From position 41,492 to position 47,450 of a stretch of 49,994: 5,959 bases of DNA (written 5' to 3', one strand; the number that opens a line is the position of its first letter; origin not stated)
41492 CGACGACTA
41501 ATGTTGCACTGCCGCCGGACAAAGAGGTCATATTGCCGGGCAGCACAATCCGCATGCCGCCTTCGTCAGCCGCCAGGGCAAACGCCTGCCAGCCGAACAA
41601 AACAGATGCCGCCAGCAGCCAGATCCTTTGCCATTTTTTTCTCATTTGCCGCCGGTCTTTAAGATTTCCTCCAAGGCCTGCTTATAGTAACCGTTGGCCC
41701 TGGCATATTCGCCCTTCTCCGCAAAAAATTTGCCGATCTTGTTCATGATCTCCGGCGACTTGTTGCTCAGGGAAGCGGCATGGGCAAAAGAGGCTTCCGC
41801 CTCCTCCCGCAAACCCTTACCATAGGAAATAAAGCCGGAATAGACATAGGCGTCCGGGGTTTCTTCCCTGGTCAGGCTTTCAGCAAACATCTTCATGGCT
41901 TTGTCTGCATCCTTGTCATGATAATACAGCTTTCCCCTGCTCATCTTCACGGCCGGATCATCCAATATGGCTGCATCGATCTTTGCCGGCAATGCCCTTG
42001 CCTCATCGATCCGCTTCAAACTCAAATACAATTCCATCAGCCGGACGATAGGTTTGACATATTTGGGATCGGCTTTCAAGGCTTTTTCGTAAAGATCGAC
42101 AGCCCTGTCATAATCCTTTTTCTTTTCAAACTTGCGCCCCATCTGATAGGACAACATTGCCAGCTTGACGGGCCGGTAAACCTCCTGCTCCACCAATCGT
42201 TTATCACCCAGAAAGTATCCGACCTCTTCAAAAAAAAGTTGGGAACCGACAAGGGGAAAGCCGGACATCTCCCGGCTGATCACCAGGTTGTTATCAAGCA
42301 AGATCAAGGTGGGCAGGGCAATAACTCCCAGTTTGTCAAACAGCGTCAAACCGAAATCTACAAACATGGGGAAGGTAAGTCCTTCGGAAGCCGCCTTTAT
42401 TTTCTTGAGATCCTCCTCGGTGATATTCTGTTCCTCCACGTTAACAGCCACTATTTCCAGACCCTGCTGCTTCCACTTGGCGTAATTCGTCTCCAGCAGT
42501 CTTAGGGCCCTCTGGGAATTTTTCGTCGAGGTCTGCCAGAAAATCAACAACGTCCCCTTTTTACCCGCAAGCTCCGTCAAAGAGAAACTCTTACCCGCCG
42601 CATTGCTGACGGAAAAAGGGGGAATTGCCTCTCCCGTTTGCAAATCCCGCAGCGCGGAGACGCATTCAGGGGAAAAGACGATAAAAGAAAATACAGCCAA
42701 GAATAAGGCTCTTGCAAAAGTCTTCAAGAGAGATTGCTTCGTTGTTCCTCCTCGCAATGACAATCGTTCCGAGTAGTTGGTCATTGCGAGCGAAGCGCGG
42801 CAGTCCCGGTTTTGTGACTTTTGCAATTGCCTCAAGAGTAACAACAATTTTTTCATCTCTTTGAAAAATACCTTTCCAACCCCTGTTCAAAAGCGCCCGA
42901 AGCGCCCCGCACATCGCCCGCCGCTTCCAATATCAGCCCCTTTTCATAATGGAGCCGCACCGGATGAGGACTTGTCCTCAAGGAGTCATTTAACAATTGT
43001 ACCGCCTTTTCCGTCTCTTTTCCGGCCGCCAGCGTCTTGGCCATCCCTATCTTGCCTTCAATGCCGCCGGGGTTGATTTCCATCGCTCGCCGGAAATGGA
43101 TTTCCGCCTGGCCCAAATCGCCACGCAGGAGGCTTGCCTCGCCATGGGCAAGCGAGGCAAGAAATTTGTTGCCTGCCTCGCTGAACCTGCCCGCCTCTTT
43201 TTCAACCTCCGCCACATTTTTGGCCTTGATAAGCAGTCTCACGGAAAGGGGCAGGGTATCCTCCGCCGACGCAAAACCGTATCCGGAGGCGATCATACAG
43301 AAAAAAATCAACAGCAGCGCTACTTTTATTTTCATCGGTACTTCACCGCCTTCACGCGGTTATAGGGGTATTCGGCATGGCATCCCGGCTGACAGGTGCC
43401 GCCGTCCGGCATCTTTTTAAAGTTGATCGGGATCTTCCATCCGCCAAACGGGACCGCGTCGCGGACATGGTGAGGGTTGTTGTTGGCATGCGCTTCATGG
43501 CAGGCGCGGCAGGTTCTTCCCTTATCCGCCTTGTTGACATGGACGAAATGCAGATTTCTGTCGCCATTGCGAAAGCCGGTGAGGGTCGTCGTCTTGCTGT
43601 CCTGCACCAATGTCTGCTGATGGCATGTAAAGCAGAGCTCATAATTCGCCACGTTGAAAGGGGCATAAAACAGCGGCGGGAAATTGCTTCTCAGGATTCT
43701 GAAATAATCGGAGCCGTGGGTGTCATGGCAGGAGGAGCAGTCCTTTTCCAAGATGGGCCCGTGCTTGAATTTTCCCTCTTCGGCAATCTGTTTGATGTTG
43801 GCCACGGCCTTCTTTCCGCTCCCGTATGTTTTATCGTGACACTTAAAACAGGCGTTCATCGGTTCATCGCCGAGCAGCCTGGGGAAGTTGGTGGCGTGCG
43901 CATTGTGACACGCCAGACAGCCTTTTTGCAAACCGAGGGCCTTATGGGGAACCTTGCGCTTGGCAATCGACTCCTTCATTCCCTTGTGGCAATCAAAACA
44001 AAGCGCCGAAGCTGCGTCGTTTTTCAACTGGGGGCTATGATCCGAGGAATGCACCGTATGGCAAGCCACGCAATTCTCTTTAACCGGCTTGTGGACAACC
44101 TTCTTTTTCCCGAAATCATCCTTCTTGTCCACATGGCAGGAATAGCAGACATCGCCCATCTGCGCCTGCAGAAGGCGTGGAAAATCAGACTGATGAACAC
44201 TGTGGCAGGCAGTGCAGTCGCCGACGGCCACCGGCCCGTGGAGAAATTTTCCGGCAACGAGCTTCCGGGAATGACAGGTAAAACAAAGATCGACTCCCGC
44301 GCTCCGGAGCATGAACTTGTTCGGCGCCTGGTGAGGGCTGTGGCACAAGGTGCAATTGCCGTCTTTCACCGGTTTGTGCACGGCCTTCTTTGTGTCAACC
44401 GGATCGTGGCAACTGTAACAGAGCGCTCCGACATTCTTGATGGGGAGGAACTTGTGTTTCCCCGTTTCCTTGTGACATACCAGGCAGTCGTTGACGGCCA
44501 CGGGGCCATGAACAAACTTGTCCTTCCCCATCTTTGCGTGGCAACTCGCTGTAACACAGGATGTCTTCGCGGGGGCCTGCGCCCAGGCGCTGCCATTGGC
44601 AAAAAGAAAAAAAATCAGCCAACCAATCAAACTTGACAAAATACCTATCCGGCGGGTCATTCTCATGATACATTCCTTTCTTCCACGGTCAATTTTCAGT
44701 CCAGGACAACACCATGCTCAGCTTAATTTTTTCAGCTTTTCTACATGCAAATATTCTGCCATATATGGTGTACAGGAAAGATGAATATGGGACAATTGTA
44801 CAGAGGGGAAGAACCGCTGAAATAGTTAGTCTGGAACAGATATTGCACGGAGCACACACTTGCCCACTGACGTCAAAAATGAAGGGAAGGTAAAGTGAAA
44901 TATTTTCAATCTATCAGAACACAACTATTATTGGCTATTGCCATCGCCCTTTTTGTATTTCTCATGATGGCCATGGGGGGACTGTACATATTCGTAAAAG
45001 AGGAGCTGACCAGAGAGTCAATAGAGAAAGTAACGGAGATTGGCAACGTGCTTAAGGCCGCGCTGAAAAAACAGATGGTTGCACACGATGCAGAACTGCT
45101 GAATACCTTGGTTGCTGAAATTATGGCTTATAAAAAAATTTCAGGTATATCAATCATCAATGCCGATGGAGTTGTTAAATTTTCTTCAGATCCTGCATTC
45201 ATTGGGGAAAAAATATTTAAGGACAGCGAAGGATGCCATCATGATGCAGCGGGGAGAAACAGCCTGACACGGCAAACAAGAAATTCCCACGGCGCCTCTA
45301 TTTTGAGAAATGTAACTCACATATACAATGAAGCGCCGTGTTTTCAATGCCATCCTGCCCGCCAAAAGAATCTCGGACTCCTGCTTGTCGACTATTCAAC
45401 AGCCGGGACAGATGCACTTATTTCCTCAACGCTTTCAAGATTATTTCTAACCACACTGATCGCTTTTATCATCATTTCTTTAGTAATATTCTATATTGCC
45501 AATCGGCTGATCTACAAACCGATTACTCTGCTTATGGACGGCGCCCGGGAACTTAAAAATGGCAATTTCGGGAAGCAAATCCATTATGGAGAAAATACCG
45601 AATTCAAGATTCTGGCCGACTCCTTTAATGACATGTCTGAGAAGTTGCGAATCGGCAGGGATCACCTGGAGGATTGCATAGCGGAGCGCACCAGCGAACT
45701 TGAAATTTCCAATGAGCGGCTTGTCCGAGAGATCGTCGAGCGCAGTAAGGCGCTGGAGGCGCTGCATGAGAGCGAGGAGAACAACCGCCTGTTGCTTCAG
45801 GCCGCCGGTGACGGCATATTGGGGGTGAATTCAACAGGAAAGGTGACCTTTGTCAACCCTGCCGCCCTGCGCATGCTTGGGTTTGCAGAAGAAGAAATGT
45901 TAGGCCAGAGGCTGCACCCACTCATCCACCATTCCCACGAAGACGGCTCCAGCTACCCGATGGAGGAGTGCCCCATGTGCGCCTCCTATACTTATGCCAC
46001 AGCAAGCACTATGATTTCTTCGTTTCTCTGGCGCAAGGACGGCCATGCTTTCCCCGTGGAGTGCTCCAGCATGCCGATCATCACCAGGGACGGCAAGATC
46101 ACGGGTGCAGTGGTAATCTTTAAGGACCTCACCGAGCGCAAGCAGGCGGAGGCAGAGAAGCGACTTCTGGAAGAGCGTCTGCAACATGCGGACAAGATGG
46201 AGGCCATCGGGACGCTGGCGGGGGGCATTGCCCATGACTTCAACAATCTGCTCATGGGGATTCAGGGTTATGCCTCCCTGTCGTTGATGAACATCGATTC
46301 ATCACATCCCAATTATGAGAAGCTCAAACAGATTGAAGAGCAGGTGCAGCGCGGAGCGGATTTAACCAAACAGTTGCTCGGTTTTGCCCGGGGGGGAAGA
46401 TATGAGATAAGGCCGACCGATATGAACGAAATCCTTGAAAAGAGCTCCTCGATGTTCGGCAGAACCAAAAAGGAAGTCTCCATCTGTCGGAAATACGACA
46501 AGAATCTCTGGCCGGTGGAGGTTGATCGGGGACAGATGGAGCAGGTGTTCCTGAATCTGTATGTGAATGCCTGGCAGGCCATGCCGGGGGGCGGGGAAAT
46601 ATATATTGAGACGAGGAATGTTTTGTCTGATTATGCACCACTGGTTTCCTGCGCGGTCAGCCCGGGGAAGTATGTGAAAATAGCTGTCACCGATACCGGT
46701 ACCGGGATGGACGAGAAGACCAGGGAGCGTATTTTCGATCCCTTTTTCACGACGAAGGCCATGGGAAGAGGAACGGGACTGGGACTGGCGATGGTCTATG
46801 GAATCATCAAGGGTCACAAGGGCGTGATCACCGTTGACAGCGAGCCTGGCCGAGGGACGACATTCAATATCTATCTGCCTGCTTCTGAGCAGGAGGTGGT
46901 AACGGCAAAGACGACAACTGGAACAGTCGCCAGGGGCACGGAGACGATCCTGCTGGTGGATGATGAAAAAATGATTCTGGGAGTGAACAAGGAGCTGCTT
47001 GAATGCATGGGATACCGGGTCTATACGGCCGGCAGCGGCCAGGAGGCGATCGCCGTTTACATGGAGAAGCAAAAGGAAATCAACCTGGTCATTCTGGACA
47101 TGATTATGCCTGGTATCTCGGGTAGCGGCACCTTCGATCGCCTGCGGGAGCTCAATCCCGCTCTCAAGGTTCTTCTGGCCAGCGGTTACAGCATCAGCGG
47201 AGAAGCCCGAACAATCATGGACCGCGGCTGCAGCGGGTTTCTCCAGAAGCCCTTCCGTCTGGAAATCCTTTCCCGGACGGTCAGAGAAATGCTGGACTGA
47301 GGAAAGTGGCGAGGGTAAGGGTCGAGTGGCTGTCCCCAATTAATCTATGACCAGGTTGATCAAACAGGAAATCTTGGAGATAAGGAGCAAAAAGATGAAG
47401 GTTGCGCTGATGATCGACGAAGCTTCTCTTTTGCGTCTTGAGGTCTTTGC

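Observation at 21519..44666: Roughly 23 kb co-directional supercluster: 7 multihaem cytochromes, 3 NHL propellers, PPIase, giant beta-barrel, private CcsBA and a sigma54 two-component system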

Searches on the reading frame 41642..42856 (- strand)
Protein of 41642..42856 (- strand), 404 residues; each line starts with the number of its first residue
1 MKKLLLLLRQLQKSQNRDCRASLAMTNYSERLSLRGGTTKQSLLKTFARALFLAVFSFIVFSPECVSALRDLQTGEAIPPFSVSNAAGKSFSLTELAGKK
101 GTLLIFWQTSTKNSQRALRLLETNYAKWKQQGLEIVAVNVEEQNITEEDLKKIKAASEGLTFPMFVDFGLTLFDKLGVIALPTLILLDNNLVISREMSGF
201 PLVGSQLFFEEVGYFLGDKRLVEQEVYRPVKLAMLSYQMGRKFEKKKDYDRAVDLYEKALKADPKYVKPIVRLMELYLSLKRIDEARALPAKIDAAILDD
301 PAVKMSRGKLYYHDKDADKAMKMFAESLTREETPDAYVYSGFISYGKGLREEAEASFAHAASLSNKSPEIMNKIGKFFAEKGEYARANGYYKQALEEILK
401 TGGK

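Call 4: search_protein_families(library=pfam, proteins=[window:41642-42856:-], max_evalue=0.01)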
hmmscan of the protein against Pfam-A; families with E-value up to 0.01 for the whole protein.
window:41642-42856:- (404 aa): 18 families
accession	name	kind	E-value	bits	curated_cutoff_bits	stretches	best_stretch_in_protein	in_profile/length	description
PF00578.27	AhpC-TSA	-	1.2e-15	58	26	1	75-193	2-121/124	AhpC/TSA family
PF14559.12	TPR_19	-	1.9e-13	51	25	1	247-310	5-68/68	Tetratricopeptide repeat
PF07719.23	TPR_2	-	2.9e-13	49.2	27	1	237-266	5-34/34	Tetratricopeptide repeat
PF08534.16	Redoxin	-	5.4e-09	36.4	26.6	1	73-194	1-129/148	Redoxin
PF00515.34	TPR_1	-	7.8e-09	35.4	27.8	1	237-266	5-34/34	Tetratricopeptide repeat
PF13905.12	Thioredoxin_8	-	6.6e-08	33.2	27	1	100-190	2-91/94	Thioredoxin-like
PF13374.12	TPR_10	-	1.4e-07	31.7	27.5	0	232-263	8-39/42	Tetratricopeptide repeat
PF13432.12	TPR_16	-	1.7e-07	32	32.7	0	238-287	2-51/65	Tetratricopeptide repeat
PF13181.12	TPR_8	-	2e-07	31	25.7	1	237-266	5-34/34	Tetratricopeptide repeat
PF13424.12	TPR_12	-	5.4e-07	30.2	30.1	0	232-263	44-75/77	Tetratricopeptide repeat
PF13176.12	TPR_7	-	8.1e-07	29.1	27.9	0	239-264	5-32/36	Tetratricopeptide repeat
PF13428.12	TPR_14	-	8.8e-07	29.4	23.5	0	237-273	5-41/44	Tetratricopeptide repeat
PF25062.1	ARM_TT21_N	-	9.4e-06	25.9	40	0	308-395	107-195/222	Tetratricopeptide repeat protein 21 N-terminal ARM repeat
PF25068.1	ARM_TT21_4th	-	3.9e-05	24.4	30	1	236-289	2-55/153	Tetratricopeptide repeat protein 21 forth ARM domain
PF13414.12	TPR_11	-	0.00072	19.6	26.8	0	244-267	5-28/42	TPR repeat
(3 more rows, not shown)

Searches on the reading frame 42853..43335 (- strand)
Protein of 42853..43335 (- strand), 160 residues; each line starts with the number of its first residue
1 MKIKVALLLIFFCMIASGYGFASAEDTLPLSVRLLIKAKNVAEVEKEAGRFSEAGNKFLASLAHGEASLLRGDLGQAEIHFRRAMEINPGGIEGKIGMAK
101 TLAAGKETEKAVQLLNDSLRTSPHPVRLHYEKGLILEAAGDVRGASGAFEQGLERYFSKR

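Call 4: search_protein_families(library=pfam, proteins=[window:42853-43335:-], max_evalue=0.01)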
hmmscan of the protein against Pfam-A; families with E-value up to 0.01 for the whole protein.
window:42853-43335:- (160 aa): 12 families
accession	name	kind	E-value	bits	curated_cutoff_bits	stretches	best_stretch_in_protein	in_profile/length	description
PF07719.23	TPR_2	-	3.6e-09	36.5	27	0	65-90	8-33/34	Tetratricopeptide repeat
PF13428.12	TPR_14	-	5.7e-08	33.1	23.5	0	96-133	5-42/44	Tetratricopeptide repeat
PF14559.12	TPR_19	-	1.1e-07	32.6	25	1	70-124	3-57/68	Tetratricopeptide repeat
PF13432.12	TPR_16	-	2.9e-05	24.9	32.7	0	102-151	7-56/65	Tetratricopeptide repeat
PF00515.34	TPR_1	-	7.4e-05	22.8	27.8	0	69-89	12-32/34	Tetratricopeptide repeat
PF13424.12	TPR_12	-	0.00018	22.1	30.1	0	64-120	9-73/77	Tetratricopeptide repeat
PF13371.12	TPR_9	-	0.00053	20.4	35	1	106-153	9-56/73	Tetratricopeptide repeat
PF13181.12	TPR_8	-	0.0018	18.8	25.7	0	71-89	14-32/34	Tetratricopeptide repeat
PF12569.14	NatA_aux_su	-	0.0037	16.7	33.3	1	104-151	204-251/515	N-terminal acetyltransferase A, auxiliary subunit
PF09976.15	TPR_21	-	0.0062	16.7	25.5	1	39-155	53-175/193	Tetratricopeptide repeat-like domain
PF24575.1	TPR_Slam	-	0.0071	17.2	35.2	0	55-112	44-101/104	Surface lipoprotein assembly modifier, N-terminal TPR repeats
PF16918.11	PknG_TPR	-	0.0095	15.2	27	0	31-149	100-218/340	Protein kinase G tetratricopeptide repeat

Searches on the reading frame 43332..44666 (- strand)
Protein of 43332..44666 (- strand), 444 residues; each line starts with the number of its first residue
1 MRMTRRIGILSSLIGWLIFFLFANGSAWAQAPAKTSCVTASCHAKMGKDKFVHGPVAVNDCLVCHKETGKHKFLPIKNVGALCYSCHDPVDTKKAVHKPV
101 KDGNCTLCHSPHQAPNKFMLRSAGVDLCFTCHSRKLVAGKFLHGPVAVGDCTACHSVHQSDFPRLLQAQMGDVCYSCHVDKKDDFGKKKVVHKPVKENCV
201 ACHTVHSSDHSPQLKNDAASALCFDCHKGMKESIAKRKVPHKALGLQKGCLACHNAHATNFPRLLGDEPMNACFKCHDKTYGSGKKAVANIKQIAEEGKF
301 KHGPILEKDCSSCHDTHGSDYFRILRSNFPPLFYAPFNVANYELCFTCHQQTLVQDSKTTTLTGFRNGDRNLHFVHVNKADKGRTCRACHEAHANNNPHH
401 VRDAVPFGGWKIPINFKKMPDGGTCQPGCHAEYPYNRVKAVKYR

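Call 4: search_protein_families(library=pfam, proteins=[window:43332-44666:-], max_evalue=0.01)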
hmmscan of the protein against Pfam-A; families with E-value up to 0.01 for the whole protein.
window:43332-44666:- (444 aa): 5 families
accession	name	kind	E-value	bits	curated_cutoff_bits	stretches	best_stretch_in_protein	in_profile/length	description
PF09699.15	Paired_CXXCH_1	-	5.1e-67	221.7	20.6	6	97-135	1-39/41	Doubled CXXCH motif (Paired_CXXCH_1)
PF14522.11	Cytochrome_C7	-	1.9e-15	56.8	24.8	3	216-278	11-67/67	Cytochrome c7 and related cytochrome c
PF14537.11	Cytochrom_c3_2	-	1.9e-13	51.1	25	1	192-278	2-79/79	Cytochrome c3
PF22113.1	Mtrc-MtrF_II-IV_dom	-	1.2e-11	44.9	30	2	220-394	6-167/176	Outer membrane cytochrome MtrC/MtrF-like, domains II/IV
PF22678.1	Cytochrom_c_NrfB-like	-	0.0065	17.4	27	0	213-260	26-71/89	Cytochrome c-type protein NrfB-like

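Call 18: search_protein_families(library=ncbifam, proteins=[window:43332-44666:-], max_evalue=0.01)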
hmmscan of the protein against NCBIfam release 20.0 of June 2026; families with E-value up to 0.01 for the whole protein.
window:43332-44666:- (444 aa): 6 families
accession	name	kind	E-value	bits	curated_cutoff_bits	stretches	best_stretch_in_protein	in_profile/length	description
TIGR01905.1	paired_CXXCH_1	subfamily_domain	7.7e-58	192.1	25.2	6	143-181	1-39/41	doubled CXXCH domain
TIGR03508.1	decahem_SO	subfamily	1.9e-44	152.1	192.2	4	75-235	65-228/258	DmsE family decaheme c-type cytochrome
NF041028.1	decahem_GSU2203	exception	2.2e-27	96.1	325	2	33-160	98-234/317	GSU2203 family decaheme c-type cytochrome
NF045713.1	CxxCH_16_HmcA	equivalog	8.5e-10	37.8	400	1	127-396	113-361/541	sulfate respiration complex hexadecaheme cytochrome HmcA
TIGR03153.1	cytochr_NrfH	equivalog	3.5e-05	23.9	134.2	1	125-229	28-135/138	cytochrome c nitrite reductase small subunit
NF045722.1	c3_cytochr_TmcA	equivalog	0.00092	19.1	114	1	83-151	60-123/125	acidic tetraheme cytochrome c3 TmcA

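Call 36: search_solved_structures(query=window:43332-44666:-, max_evalue=0.1)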
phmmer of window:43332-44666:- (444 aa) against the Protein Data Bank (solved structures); distinct sequences matched with E-value up to 0.1: 2.
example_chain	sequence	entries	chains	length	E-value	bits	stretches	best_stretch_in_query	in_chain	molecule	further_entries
6r2q_A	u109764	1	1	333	3.5e-18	69.1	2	69-262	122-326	Cystathionine beta-synthase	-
9eov_A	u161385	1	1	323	0.0086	18.4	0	170-254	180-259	Extracellular iron oxide respiratory system surface decaheme cytochrome c component MtrC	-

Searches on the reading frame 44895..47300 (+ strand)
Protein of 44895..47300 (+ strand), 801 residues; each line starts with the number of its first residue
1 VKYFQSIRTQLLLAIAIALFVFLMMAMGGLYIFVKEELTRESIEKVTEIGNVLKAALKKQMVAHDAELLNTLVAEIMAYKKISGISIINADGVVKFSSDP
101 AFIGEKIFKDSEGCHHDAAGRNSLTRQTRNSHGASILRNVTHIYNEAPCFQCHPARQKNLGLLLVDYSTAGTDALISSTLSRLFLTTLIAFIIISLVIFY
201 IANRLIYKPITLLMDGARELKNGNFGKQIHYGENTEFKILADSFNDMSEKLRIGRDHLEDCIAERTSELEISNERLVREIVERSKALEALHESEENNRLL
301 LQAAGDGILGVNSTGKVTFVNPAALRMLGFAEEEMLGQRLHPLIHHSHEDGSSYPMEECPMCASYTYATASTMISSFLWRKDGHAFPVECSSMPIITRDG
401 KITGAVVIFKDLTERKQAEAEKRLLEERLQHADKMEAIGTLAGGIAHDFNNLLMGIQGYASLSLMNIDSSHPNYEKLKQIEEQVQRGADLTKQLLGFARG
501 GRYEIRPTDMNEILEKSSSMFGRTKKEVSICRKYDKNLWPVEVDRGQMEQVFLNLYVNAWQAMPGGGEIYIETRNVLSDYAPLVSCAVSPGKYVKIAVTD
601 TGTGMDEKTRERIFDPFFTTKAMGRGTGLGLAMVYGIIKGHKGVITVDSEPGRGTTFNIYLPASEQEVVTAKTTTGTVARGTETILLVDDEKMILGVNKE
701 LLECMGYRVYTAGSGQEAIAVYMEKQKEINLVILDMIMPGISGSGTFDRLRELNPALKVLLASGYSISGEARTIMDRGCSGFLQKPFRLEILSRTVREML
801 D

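Call 48: search_protein_families(library=pfam, proteins=[window:44895-47300:+], max_evalue=5)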
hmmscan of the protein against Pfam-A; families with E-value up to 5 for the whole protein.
window:44895-47300:+ (801 aa): 14 families
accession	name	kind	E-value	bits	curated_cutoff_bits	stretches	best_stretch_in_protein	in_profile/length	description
PF02518.31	HATPase_c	-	3.3e-22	79.5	26.4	1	544-664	2-110/111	Histidine kinase-, DNA gyrase B-, and HSP90-like ATPase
PF00072.30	Response_reg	-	2.8e-20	73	30.2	1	685-795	1-109/111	Response regulator receiver domain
PF00989.32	PAS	-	2.1e-16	60.3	22.6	1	297-411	3-112/113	PAS fold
PF13426.13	PAS_9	-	1.8e-15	57.5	27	1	306-414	2-103/103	PAS domain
PF08448.16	PAS_4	-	3.6e-08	34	23.1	1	303-417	3-110/110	PAS fold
PF00512.31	HisKA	-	9.3e-08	32.5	26.9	1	439-500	3-63/66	His Kinase A (phospho-acceptor) domain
PF13188.13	PAS_8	-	5.5e-07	29.7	21.8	1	298-347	4-53/65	PAS domain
PF21563.3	Mcp40H-20_sensor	-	2.6e-06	28.1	27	1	57-166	7-108/112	Methyl-accepting chemotaxis sensory transducer, class 40H, sensor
PF00672.30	HAMP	-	3.2e-06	27.8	25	1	204-252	4-52/53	HAMP domain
PF12860.13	PAS_7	-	3.4e-06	27.6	27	1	305-419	5-114/115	PAS fold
PF17203.10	sCache_3_2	-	0.005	17.4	28.4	1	37-111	5-79/140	Single cache domain 3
PF24820.1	Diguanyl_cycl_sensor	-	0.02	15.2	28.1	1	302-347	3-48/109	Diguanylate cyclase-like sensor domain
PF08447.18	PAS_3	-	0.028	15.1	25.6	1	318-404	2-84/89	PAS fold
PF18077.6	DUF5595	-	0.19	12.3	29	1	237-284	24-71/73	Domain of unknown function (DUF5595)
